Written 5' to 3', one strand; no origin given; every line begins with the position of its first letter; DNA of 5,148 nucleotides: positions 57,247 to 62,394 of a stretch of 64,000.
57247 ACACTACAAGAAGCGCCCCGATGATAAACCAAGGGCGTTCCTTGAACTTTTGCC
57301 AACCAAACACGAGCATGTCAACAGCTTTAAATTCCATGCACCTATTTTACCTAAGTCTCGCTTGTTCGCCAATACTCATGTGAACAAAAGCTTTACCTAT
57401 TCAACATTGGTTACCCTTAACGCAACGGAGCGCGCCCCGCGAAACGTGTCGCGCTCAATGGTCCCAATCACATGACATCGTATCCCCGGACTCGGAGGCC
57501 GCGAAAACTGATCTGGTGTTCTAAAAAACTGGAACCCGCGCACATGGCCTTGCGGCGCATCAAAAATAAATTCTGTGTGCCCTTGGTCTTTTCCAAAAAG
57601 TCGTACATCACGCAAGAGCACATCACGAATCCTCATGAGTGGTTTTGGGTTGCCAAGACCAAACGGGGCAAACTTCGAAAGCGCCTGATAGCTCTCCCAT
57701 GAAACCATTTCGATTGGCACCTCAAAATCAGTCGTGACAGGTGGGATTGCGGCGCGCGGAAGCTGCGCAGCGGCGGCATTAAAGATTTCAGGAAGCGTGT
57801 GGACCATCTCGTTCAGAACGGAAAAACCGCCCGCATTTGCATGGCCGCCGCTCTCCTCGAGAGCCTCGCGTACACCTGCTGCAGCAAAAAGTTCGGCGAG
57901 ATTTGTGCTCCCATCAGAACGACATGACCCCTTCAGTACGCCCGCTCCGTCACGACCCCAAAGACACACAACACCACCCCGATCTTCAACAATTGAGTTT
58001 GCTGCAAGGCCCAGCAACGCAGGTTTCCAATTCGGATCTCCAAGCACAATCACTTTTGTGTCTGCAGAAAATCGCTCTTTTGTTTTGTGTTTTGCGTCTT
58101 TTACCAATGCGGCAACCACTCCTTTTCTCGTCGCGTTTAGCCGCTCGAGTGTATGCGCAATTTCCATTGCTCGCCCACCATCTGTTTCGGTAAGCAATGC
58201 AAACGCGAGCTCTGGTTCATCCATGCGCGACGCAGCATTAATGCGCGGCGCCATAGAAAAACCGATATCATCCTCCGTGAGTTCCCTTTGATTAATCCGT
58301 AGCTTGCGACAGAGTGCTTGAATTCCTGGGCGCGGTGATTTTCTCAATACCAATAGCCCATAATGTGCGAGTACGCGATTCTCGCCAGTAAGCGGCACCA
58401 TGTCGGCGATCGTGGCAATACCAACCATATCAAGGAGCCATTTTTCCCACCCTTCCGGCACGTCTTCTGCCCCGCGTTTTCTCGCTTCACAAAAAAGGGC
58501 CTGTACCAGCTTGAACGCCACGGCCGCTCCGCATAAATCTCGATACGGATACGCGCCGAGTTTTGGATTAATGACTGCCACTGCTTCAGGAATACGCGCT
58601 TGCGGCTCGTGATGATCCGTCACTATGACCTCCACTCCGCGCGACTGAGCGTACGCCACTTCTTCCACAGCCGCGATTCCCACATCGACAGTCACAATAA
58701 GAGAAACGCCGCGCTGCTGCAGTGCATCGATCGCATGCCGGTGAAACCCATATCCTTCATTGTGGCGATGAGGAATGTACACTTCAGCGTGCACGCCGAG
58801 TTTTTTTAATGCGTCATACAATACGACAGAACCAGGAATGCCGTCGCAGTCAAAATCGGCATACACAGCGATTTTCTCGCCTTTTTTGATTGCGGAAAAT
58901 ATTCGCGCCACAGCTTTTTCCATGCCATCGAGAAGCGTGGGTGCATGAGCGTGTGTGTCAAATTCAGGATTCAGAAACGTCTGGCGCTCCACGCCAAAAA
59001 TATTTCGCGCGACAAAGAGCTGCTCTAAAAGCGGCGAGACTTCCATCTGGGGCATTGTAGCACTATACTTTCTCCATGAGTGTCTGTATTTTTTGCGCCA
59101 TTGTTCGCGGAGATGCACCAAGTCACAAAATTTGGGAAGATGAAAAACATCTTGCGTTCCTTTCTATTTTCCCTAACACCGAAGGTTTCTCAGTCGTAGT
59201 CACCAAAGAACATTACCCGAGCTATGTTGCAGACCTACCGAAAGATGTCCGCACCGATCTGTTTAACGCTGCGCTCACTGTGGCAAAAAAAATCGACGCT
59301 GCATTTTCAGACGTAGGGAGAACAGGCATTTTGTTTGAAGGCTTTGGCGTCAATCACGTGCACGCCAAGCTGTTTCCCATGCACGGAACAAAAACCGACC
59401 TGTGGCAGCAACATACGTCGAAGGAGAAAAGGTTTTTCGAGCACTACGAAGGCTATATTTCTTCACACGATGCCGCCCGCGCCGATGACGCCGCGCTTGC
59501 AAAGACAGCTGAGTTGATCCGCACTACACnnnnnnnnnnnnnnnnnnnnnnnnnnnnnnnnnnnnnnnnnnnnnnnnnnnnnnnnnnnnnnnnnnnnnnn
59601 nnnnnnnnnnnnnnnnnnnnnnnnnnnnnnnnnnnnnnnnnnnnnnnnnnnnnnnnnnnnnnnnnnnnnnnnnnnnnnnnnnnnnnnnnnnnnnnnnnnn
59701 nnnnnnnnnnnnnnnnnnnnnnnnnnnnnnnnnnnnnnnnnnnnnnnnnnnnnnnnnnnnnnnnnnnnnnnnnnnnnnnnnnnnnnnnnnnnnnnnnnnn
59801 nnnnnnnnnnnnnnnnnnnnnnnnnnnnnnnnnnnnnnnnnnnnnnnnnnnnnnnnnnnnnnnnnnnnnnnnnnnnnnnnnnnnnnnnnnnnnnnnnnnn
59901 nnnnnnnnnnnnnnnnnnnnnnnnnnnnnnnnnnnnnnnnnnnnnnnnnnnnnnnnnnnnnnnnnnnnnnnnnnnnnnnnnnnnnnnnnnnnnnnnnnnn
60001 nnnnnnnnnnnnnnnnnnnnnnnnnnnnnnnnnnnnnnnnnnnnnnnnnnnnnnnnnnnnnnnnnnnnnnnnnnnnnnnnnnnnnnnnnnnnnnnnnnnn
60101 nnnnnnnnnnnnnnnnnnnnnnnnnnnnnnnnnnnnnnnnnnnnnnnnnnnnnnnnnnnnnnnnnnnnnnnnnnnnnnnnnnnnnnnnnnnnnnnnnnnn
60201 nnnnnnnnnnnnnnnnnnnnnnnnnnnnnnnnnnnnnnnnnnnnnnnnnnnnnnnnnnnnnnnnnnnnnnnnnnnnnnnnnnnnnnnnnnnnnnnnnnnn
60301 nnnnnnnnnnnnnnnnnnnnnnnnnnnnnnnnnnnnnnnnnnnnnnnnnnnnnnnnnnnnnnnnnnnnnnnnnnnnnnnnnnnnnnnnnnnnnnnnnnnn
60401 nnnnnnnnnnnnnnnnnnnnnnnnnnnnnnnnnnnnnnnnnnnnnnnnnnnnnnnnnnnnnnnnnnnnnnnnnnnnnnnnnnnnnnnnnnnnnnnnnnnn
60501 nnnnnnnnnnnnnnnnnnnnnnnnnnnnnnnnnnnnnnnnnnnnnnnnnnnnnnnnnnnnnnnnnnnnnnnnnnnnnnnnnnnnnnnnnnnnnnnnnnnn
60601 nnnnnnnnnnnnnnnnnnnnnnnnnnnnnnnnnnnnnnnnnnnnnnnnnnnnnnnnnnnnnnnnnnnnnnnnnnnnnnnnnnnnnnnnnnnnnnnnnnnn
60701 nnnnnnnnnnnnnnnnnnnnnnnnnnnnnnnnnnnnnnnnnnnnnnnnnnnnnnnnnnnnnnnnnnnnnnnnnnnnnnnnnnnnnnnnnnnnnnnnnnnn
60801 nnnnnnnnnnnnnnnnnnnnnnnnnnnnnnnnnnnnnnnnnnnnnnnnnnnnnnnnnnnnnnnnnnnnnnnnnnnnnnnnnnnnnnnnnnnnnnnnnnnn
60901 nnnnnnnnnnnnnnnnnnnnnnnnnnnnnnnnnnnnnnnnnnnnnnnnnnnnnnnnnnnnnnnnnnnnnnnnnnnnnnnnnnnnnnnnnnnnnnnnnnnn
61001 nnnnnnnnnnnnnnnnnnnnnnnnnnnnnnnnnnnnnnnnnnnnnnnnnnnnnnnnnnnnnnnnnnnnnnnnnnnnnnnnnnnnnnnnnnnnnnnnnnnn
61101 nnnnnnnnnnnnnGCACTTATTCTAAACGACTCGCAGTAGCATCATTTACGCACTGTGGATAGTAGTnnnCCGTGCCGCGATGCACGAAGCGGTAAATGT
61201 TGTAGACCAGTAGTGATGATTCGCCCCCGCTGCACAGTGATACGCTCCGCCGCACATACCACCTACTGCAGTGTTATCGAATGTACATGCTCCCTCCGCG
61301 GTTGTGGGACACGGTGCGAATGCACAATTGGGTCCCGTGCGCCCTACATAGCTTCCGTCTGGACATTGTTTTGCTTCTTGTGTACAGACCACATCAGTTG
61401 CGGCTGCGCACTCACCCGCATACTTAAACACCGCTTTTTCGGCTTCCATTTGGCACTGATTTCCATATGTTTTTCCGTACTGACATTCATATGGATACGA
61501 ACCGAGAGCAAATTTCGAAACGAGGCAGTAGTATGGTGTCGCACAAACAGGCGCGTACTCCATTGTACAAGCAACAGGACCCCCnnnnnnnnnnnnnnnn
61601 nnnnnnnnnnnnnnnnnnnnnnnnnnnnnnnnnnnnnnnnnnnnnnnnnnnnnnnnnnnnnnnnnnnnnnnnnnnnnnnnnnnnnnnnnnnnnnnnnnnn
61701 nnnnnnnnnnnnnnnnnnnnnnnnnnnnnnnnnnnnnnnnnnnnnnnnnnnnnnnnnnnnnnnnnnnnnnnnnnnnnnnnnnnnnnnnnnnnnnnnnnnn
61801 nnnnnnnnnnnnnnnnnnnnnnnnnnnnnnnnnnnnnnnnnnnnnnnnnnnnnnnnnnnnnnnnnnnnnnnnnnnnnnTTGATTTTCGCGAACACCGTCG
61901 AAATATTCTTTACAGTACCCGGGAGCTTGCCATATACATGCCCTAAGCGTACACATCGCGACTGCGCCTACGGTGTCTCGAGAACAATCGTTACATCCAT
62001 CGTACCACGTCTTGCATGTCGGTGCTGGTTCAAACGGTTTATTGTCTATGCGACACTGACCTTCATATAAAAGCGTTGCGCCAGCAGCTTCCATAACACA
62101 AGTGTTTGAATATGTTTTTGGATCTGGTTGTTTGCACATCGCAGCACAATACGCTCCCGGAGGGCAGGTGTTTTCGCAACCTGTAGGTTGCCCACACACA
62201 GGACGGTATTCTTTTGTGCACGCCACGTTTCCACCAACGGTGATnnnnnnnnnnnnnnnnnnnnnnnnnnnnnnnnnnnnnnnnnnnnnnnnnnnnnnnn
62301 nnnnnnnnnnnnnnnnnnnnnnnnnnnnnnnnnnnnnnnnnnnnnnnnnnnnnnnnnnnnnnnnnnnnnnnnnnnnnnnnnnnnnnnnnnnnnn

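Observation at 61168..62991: Kazal-type protease-inhibitor-like domains in bacterial secreted proteins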

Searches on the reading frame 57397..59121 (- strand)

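Call 34: search_protein_families(library=pfam, proteins=[window:57397-59121:-], max_evalue=0.001)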
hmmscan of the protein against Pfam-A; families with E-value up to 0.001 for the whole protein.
window:57397-59121:- (574 aa): 3 families
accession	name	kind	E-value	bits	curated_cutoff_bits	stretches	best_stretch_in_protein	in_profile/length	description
PF01368.27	DHH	-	2.3e-22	80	28.1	1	83-215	1-105/125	DHH family, N-terminal domain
PF17768.7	RecJ_OB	-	1.2e-19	70.8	27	1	464-571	1-106/107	RecJ OB domain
PF02272.25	DHHA1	-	2.4e-07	31.6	25.9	1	355-447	2-93/102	DHHA1 domain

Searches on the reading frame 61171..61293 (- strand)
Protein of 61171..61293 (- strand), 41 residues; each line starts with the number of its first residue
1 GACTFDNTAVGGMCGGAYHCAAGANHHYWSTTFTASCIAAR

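Call 6: search_protein_families(library=pfam, proteins=[window:61171-61293:-], max_evalue=10)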
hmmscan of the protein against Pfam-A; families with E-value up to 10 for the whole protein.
seq(41 aa): 0 families

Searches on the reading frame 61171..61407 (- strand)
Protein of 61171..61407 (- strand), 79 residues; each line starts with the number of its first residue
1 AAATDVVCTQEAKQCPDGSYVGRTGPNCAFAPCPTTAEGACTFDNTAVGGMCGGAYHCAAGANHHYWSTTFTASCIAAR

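Call 55: search_solved_structures(query=window:61171-61407:-, max_evalue=10, show_alignments=2)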
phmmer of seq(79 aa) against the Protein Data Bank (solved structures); distinct sequences matched with E-value up to 10: 0.

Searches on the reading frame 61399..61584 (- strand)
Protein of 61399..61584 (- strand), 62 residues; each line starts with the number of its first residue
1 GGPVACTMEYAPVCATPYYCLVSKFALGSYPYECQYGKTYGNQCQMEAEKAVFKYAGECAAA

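Call 6: search_protein_families(library=pfam, proteins=[window:61399-61584:-], max_evalue=10)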
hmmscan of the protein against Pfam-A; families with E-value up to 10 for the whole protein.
seq(62 aa): 2 families
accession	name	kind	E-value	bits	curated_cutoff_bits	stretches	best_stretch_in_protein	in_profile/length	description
PF00050.26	Kazal_1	-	0.00034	21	21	2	5-16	8-19/49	Kazal-type serine protease inhibitor domain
PF07648.20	Kazal_2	-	0.28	11.8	22.8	1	37-50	19-32/48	Kazal-type serine protease inhibitor domain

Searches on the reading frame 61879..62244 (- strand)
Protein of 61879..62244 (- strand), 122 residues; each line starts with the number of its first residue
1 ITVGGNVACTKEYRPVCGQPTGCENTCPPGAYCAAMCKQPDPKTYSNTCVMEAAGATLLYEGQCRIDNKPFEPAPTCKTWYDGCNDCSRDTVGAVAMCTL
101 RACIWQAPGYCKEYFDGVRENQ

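Call 8: find_homologous_proteins(query=window:61879-62244:-, max_evalue=0.01)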
Query seq(122 aa): 1 candidates shared short words with the query, none scored E <= 0.01.
